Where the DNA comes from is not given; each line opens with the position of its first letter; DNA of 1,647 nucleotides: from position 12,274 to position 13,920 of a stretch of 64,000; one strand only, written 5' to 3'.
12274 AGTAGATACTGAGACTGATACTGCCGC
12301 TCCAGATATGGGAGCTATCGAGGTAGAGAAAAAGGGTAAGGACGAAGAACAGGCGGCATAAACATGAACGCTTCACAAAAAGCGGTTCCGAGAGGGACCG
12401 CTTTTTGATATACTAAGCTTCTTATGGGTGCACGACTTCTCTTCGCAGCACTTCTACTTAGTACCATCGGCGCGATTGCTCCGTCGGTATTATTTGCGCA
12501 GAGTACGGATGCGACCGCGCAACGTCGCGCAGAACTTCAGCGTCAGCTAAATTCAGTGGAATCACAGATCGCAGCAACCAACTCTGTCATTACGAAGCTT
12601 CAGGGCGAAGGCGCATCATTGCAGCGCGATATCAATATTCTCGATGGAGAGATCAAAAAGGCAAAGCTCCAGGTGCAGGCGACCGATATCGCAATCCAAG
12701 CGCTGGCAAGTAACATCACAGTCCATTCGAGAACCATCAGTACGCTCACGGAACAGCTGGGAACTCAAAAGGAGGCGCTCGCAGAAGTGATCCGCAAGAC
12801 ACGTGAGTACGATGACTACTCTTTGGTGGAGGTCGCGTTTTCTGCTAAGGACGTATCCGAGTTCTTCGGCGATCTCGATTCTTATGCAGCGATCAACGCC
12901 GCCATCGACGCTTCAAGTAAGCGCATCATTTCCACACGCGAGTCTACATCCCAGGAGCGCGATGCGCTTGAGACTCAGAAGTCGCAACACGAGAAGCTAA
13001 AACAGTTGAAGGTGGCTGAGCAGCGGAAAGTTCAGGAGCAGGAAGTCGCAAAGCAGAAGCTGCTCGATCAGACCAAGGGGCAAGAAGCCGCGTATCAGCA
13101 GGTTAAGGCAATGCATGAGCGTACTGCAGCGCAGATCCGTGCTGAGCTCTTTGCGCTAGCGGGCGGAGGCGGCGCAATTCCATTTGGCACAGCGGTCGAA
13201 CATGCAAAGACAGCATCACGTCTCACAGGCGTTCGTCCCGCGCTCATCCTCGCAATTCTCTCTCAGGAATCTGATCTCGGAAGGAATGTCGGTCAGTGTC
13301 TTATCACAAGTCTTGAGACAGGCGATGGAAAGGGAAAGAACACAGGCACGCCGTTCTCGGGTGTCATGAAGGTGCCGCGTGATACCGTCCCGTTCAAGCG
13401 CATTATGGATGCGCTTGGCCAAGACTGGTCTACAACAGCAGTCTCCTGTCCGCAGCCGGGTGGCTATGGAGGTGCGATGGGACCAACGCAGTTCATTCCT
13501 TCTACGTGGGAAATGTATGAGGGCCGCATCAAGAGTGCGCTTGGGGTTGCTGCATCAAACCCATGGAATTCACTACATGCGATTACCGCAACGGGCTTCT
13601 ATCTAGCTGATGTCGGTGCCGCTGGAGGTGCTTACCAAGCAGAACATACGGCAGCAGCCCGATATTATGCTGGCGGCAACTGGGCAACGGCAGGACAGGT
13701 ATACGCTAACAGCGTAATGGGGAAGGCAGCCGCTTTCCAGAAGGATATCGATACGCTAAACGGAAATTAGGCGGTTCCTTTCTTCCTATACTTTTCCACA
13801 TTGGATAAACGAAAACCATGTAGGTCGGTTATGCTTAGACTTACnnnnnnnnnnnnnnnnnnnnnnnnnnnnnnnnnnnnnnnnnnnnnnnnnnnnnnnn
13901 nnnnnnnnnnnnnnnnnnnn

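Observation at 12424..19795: Co-directional operon of a coiled-coil lytic transglycosylase plus five secreted/membrane proteins, ending in a strong terminator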

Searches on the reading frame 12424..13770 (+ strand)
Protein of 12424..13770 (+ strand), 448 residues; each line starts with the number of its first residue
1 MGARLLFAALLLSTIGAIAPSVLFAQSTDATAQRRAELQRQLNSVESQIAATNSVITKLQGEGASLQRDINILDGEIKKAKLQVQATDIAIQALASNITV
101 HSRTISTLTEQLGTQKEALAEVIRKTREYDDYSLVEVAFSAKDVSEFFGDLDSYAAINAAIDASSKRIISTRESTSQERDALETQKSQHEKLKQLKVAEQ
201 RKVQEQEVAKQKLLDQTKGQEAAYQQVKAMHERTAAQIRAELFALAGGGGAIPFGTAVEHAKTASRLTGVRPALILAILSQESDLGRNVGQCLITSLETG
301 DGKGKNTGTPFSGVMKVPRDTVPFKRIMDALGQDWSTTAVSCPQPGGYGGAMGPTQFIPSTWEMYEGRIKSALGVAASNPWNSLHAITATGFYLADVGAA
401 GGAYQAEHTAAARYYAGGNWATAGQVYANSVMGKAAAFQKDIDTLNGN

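Call 3: search_protein_families(library=pfam, proteins=[window:12424-13770:+], max_evalue=0.1)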
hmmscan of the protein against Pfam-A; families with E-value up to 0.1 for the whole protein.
window:12424-13770:+ (448 aa): 1 family
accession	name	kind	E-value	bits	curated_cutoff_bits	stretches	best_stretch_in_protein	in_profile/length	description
PF13406.11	SLT_2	-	2.8e-08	33.8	24.3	1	256-365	72-169/292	Transglycosylase SLT domain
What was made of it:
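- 12424..13770 (+): g1: secreted coiled-coil lytic transglycosylase. Signal peptide aa 1-26; coiled-coil hairpin aa 30-245 (nt 12511-13158); SLT_2/MltB-type catalytic domain aa 254-447 (nt 13183-13764); predicted catalytic Glu282. Pfam SLT_2 (call 3).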

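Call 4: search_protein_families(library=ncbifam, proteins=[window:12424-13770:+], max_evalue=0.1)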
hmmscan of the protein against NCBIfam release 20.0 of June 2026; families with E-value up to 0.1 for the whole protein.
window:12424-13770:+ (448 aa): 11 families
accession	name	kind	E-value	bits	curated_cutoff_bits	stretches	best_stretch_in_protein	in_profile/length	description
NF008644.1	PRK11637.1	equivalog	1.4e-06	27.6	270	1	39-225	3-189/385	murein hydrolase activator EnvC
NF045487.1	ASRP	equivalog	9.9e-06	24.4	300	1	29-131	351-450/593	archaea-specific SMC-related protein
TIGR02282.1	MltB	equivalog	3.3e-05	23.2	281.4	1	260-365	71-165/290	lytic murein transglycosylase B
TIGR02168.1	SMC_prok_B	equivalog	8.2e-05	20.5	567.35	1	26-237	246-457/1181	chromosome segregation protein SMC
TIGR04211.1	SH3_and_anchor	equivalog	0.00035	20.2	65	1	26-128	59-157/198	TIGR04211 family SH3 domain-containing protein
NF008029.0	PRK10760.1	equivalog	0.0017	17.4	449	1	346-402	213-266/359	lytic murein transglycosylase B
TIGR02169.1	SMC_prok_A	equivalog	0.0082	13.8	729.4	1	30-238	242-451/1165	chromosome segregation protein SMC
TIGR02283.1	MltB_2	subfamily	0.018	14.3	248.45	0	346-365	151-170/300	lytic murein transglycosylase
NF045780.1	TrlF_fam_ATP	equivalog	0.039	12.6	350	1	29-231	459-670/944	TrlF family AAA-like ATPase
NF040788.1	S-lay_SlaB_Mtsph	equivalog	0.057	12.3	700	1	36-121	311-396/416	S-layer protein SlaB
NF038350.1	taxis_HmpF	equivalog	0.082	11.2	200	1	29-122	221-314/553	pilus motility taxis protein HmpF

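Call 13: find_homologous_proteins(query=window:12424-13770:+)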
Query window:12424-13770:+ (448 aa): 2564 proteins with E <= 0.001 among 8000 candidates; the best 120 are listed.
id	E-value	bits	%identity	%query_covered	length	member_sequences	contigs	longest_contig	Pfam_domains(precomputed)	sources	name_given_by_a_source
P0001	1.3e-284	961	100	100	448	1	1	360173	PF13406.12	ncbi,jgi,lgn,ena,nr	ncbi:MAG TPA: lytic murein transglycosylase [Candidatus Paceibacterota bacterium]|nr:lytic murein tr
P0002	1.8e-265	898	92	100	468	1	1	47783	PF13406.12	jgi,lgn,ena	-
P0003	1.2e-259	879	91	100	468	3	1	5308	PF13406.12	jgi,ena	-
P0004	1.6e-254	862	89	100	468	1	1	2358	PF13406.12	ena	-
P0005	6.8e-250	847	86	100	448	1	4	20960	PF13406.12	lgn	-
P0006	4.0e-247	838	85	100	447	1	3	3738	PF13406.12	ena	-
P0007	1.2e-245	833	85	100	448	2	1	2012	PF13406.12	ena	-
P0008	1.1e-244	830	84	100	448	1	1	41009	PF13406.12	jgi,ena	-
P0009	8.0e-237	804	83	100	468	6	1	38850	PF13406.12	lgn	-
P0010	1.4e-229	780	80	100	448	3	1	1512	PF13406.12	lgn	-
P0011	2.7e-228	776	79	100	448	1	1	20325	PF13406.12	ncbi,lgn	-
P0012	8.1e-228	774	80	100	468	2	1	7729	PF13406.12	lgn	-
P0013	9.4e-228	774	79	100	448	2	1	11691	PF13406.12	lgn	-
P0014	6.1e-227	771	79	100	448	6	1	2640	PF13406.12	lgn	-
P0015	8.2e-227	771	79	100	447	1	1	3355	PF13406.12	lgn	-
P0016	8.1e-224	761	78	100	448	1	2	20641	PF13406.12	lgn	-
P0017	2.5e-219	746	77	99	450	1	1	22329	PF13406.12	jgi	jgi:peptidoglycan hydrolase CwlO-like protein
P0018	7.3e-219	745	78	99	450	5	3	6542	PF13406.12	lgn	-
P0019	1.5e-218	744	77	99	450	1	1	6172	PF13406.12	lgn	-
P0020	7.6e-218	741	77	99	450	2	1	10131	PF13406.12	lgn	-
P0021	1.1e-215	734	76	99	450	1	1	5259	PF13406.12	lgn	-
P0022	3.0e-215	733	76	99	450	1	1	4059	PF13406.12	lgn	-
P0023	9.1e-210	715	74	99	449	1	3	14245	PF13406.12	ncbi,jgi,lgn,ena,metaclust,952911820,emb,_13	jgi:membrane-bound lytic murein transglycosylase B|metaclust:\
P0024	5.2e-201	686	72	95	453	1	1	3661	PF13406.12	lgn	-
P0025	2.4e-199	681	72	96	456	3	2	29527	PF13406.12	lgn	-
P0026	9.0e-199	679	69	99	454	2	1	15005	PF13406.12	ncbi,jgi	ncbi:MAG TPA: lytic murein transglycosylase [Candidatus Paceibacterota bacterium]|jgi:peptidoglycan 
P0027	1.7e-198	678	70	99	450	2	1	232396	PF13406.12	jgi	jgi:membrane-bound lytic murein transglycosylase B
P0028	2.5e-198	677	72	99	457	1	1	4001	PF13406.12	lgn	-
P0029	4.3e-198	676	68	98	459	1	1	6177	PF13406.12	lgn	-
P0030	1.2e-197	675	71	95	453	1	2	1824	PF13406.12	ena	-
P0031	2.2e-197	674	69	99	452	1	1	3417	PF13406.12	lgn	-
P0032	3.1e-196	670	69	98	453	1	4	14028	PF13406.12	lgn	-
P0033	3.8e-196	670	69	99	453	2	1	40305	PF13406.12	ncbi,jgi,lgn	ncbi:MAG TPA: lytic murein transglycosylase [Candidatus Paceibacterota bacterium]|jgi:peptidoglycan 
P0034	4.7e-195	666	68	99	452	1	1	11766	PF13406.12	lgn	-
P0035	3.6e-194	663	68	97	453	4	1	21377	PF13406.12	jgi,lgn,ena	-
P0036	9.2e-194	662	68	99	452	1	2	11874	PF13406.12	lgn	-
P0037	2.3e-192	658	69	97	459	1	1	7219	PF13406.12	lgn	-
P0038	4.1e-192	657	70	95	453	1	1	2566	PF13406.12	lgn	-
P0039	1.0e-190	652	66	99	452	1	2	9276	PF13406.12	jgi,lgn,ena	-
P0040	5.0e-188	643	68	97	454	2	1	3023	PF13406.12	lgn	-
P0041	1.0e-187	642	66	99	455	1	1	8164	PF13406.12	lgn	-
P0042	3.2e-187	641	67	99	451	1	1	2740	PF13406.12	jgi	jgi:membrane-bound lytic murein transglycosylase B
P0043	1.4e-186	638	66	99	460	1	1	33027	PF13406.12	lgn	-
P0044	7.3e-183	626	65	97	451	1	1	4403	PF13406.12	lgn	-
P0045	1.1e-181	622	65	99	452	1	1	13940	PF13406.12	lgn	-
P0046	5.0e-181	620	65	96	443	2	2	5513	PF13406.12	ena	-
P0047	6.1e-181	620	66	98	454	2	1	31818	PF13406.12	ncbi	-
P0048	9.8e-181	619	66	94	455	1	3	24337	PF13406.12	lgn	-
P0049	1.0e-180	619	63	99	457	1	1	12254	PF13406.12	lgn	-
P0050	1.6e-180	619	66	97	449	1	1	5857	PF13406.12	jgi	jgi:membrane-bound lytic murein transglycosylase B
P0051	9.1e-180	616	65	98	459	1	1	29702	PF13406.12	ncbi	-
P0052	1.2e-179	616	63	99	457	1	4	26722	PF13406.12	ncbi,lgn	-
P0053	2.9e-179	614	64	99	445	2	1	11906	PF13406.12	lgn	-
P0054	4.7e-179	614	65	98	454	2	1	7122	PF13406.12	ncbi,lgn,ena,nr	ncbi:MAG: lytic murein transglycosylase [Candidatus Pacebacteria bacterium]|nr:lytic murein transgly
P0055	1.0e-178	613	65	99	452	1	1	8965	PF13406.12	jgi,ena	-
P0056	1.2e-178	612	64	99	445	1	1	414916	PF13406.12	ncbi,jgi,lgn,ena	-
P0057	1.4e-178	612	64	98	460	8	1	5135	PF13406.12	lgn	-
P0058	1.4e-178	612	63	96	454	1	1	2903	PF13406.12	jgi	jgi:membrane-bound lytic murein transglycosylase B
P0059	1.4e-178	612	64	99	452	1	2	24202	PF13406.12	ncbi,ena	-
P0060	2.4e-178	611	64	99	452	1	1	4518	PF13406.12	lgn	-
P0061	3.3e-178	611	64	99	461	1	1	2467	PF13406.12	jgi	jgi:membrane-bound lytic murein transglycosylase B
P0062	9.1e-178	609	64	95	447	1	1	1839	PF13406.12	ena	-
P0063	1.3e-177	609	64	99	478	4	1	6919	PF13406.12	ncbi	-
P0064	2.2e-177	608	63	98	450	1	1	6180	PF12329.14,PF13406.12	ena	-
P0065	3.9e-177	607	64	98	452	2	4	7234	PF13406.12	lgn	-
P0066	4.9e-177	607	65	98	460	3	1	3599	PF13406.12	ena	-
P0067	5.3e-177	607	63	96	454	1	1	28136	PF13406.12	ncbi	-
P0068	5.8e-177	607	64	96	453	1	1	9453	PF13406.12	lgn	-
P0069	5.8e-177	607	64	99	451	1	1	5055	PF13406.12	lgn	-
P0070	6.4e-177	607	63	99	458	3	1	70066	PF13406.12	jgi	-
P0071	7.3e-177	607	64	99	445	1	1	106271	PF13406.12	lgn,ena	-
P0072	6.3e-176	603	65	96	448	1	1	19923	PF13406.12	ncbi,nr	ncbi:MAG TPA: lytic murein transglycosylase [Candidatus Paceibacterota bacterium]|nr:lytic murein tr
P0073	8.1e-176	603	63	99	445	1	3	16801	PF13406.12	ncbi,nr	ncbi:lytic murein transglycosylase [Patescibacteria group bacterium]|nr:lytic murein transglycosylas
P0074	1.8e-175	602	61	100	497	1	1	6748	PF13406.12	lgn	-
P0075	2.3e-175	602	62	99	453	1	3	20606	PF13406.12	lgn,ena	-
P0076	2.4e-175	601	63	99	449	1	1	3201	PF13406.12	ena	-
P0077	5.7e-175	600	64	99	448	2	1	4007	PF13406.12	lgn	-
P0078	2.5e-174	598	66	96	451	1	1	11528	PF13406.12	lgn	-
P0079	3.1e-174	598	64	100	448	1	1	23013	PF13406.12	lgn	-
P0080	7.1e-174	597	63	99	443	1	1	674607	PF13406.12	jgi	-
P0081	9.9e-174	596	63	99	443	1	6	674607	PF13406.12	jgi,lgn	-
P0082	1.3e-173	596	63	99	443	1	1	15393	PF13406.12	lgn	-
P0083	1.4e-173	596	62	99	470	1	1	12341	PF12329.14,PF13406.12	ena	-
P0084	2.3e-173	595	62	99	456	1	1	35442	PF13406.12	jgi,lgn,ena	-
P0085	3.0e-173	595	63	100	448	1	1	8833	PF13406.12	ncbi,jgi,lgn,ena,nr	ncbi:MAG TPA: lytic murein transglycosylase [Candidatus Paceibacterota bacterium]|nr:lytic murein tr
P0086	3.2e-173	595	63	98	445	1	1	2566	PF13406.12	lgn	-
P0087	4.5e-173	594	62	99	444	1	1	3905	PF13406.12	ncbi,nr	ncbi:MAG TPA: lytic murein transglycosylase [Candidatus Paceibacterota bacterium]|nr:lytic murein tr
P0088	5.9e-173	594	62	99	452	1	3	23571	PF13406.12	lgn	-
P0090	1.1e-172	593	63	96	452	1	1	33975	PF13406.12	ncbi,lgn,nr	ncbi:MAG: hypothetical protein JWL82_331 [Parcubacteria group bacterium]|nr:hypothetical protein [Pa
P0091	1.2e-172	593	61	100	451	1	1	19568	PF13406.12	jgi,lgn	-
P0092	1.5e-172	592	61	100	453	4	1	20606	PF13406.12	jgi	-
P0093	1.9e-172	592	62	99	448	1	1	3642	PF13406.12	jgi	-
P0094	3.0e-172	591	64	100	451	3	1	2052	PF13406.12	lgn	-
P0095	4.2e-172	591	63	99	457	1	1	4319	PF13406.12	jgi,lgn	-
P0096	5.3e-172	590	61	99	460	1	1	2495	PF13406.12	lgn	-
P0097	6.4e-172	590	63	99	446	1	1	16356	PF13406.12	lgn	-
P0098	6.5e-172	590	62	99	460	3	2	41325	PF13406.12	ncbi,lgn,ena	-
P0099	7.8e-172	590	63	95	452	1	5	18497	PF13406.12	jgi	jgi:peptidoglycan hydrolase CwlO-like protein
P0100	9.0e-172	590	63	99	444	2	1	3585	PF13406.12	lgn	-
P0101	1.1e-171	589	62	100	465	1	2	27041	PF13406.12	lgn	-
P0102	1.3e-171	589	63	96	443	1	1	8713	PF13406.12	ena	-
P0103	1.9e-171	589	62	99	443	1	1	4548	PF13406.12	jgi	-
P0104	3.3e-171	588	62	99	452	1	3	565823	PF13406.12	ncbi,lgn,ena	ncbi:MAG: lytic murein transglycosylase [Patescibacteria group bacterium]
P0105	3.4e-171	588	62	98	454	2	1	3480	PF13406.12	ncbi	-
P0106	3.4e-171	588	63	100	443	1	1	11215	PF13406.12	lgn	-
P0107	3.8e-171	588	63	96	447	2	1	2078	PF13406.12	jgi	-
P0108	3.9e-171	588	62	99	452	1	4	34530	PF13406.12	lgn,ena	-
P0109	4.0e-171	588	62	98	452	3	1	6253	PF13406.12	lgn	-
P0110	6.2e-171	587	61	99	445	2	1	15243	PF13406.12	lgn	-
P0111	8.0e-171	587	64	94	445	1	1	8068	PF13406.12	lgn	-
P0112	1.7e-170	586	61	99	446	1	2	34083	PF13406.12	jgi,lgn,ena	-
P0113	1.9e-170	585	64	96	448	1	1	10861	PF13406.12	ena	-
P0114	1.9e-170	585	64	96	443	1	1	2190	PF13406.12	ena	-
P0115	6.4e-170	584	62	99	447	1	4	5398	PF13406.12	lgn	-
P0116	9.1e-170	583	62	99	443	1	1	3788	PF13406.12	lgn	-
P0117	9.4e-170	583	62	99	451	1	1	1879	PF13406.12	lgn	-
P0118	1.7e-169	582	63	96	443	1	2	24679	PF13406.12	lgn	-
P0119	2.1e-169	582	63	99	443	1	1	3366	PF13406.12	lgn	-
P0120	2.2e-169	582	62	99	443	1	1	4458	PF13406.12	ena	-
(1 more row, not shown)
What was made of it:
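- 12424..13770 (+): More than 2500 homologs exist, named lytic murein transglycosylase of Paceibacterota (call 13).
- On SLT_2 / MltB-type (family 3) lytic transglycosylase: All 119 of the 120 listed homologs with a precomputed Pfam entry carry PF13406 (call 13).
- Closest known: FtsEX-controlled coiled-coil wall hydrolases and activators: EnvC. Same: JGI names some homologs 'CwlO-like' (call 13).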

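Call 14: find_encoding_contigs(protein=P0027, flank=10000, max_places=2)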
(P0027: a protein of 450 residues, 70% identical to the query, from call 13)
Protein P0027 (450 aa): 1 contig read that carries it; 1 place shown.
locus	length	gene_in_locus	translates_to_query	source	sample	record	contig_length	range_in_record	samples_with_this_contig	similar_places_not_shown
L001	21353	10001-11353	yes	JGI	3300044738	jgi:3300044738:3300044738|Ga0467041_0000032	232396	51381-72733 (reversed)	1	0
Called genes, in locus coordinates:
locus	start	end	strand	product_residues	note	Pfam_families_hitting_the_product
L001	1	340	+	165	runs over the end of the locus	PF07963:N_methyl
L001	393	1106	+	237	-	PF00834:Ribul_P_3_epim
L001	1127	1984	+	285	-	PF13292:DXP_synthase_N, PF00456:Transketolase_N, PF00676:E1_dh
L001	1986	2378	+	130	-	PF03819:MazG (weak), PF12643:MazG-like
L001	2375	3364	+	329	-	PF02779:Transket_pyr, PF02780:Transketolase_C, PF22613:Transketolase_C_1 (faint)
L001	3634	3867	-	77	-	-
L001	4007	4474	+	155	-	PF12570:DUF3750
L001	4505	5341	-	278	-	PF03372:Exo_endo_phos (weak)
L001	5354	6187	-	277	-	PF03372:Exo_endo_phos (weak)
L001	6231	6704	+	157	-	PF12570:DUF3750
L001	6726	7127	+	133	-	PF01219:DAGK_prokar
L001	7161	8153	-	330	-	PF00294:PfkB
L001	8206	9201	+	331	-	PF00274:Glycolytic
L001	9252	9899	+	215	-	PF01386:Ribosomal_L25p, PF14693:Ribosomal_TL5_C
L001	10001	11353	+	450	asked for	PF13406:SLT_2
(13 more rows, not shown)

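Call 15: find_encoding_contigs(protein=P0056, flank=10000, max_places=2)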
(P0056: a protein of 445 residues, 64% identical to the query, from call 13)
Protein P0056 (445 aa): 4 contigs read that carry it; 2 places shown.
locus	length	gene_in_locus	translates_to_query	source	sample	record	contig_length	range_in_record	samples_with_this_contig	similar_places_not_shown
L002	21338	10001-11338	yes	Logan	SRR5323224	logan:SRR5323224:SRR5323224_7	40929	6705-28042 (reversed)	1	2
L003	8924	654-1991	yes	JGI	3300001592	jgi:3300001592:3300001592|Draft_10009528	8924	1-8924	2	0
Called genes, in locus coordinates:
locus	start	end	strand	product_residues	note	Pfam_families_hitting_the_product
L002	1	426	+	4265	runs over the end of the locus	PF12728:HTH_17 (weak), PF13884:Peptidase_S74, PF16403:Bact_surface_Ig-like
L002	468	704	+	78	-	PF04014:MazE_antitoxin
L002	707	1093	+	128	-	PF02661:Fic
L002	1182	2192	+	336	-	PF00044:Gp_dh_N, PF02800:Gp_dh_C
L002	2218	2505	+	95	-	PF01909:NTP_transf_2, PF18765:Polbeta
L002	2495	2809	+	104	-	PF01934:HepT-like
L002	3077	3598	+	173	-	PF07963:N_methyl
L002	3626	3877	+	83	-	-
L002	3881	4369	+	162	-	PF02502:LacAB_rpiB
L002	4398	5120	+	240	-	PF00834:Ribul_P_3_epim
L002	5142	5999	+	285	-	PF13292:DXP_synthase_N (weak), PF00456:Transketolase_N, PF00676:E1_dh (weak)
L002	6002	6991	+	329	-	PF02779:Transket_pyr, PF02780:Transketolase_C, PF22613:Transketolase_C_1 (weak)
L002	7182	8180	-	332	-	PF00294:PfkB, PF08543:Phos_pyr_kin (weak)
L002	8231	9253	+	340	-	PF00274:Glycolytic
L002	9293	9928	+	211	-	PF01386:Ribosomal_L25p, PF14693:Ribosomal_TL5_C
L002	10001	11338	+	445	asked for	PF13406:SLT_2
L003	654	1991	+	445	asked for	PF13406:SLT_2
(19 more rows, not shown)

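Call 16: find_encoding_contigs(protein=P0080, flank=10000, max_places=2)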
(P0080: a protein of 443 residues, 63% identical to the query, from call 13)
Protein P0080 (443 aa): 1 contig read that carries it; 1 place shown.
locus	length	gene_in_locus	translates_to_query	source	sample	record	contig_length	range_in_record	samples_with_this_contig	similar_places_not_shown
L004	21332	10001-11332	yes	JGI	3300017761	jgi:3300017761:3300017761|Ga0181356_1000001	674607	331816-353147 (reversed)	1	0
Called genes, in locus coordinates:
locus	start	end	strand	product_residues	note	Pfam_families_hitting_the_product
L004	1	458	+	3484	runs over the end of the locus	PF12728:HTH_17 (weak), PF13884:Peptidase_S74 (weak), PF16403:Bact_surface_Ig-like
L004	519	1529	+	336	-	PF00044:Gp_dh_N, PF02800:Gp_dh_C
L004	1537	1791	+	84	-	-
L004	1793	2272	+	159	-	PF07963:N_methyl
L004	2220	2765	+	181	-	PF02502:LacAB_rpiB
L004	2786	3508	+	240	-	PF00834:Ribul_P_3_epim, PF00977:His_biosynth (faint)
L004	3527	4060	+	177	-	PF07963:N_methyl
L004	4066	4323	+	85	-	-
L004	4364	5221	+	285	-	PF13292:DXP_synthase_N (weak), PF00456:Transketolase_N, PF00676:E1_dh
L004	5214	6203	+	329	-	PF02779:Transket_pyr, PF02780:Transketolase_C, PF22613:Transketolase_C_1 (weak)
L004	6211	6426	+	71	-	-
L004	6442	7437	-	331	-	PF00294:PfkB, PF08543:Phos_pyr_kin (weak)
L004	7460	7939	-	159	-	PF07963:N_methyl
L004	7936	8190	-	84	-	-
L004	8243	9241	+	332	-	PF00274:Glycolytic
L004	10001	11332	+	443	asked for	PF13406:SLT_2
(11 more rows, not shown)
